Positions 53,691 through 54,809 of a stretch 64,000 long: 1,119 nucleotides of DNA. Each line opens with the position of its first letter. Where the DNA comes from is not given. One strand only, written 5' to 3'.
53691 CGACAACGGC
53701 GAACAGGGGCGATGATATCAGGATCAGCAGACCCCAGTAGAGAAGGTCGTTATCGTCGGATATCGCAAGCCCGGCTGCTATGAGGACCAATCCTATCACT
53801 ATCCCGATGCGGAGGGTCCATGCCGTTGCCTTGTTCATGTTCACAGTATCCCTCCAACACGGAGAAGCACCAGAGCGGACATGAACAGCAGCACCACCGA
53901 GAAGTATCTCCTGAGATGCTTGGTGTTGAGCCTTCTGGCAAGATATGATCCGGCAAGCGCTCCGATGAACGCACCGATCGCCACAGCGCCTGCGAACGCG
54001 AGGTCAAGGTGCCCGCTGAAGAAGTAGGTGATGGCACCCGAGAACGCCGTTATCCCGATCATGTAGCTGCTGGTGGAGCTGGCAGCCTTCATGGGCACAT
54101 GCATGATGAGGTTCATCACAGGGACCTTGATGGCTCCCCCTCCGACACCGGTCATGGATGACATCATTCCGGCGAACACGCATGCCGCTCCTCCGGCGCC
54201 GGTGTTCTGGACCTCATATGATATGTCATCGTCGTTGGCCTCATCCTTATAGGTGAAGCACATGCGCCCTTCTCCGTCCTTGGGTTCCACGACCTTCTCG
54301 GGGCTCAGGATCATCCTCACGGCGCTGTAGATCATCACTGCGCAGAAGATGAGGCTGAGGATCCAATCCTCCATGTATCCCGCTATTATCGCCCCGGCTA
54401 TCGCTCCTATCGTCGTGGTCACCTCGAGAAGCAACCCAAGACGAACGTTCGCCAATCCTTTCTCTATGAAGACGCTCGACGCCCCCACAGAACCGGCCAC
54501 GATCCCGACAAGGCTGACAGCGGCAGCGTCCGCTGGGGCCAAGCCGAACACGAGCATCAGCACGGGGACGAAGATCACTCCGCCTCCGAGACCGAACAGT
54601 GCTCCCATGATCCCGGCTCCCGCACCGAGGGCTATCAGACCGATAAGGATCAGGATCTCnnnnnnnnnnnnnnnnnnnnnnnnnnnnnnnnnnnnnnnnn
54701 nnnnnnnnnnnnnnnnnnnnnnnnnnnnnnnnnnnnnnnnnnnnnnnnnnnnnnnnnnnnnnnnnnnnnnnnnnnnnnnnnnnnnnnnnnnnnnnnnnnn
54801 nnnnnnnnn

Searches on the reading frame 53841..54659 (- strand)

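Call 4: search_protein_families(library=pfam, proteins=[window:53841-54659:-], max_evalue=0.1)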
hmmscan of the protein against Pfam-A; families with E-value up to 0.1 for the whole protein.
window:53841-54659:- (272 aa): 1 family
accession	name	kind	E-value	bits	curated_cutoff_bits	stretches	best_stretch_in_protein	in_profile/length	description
PF01925.25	TauE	-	8.1e-53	180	32.6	1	8-262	1-235/237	Sulfite exporter TauE/SafE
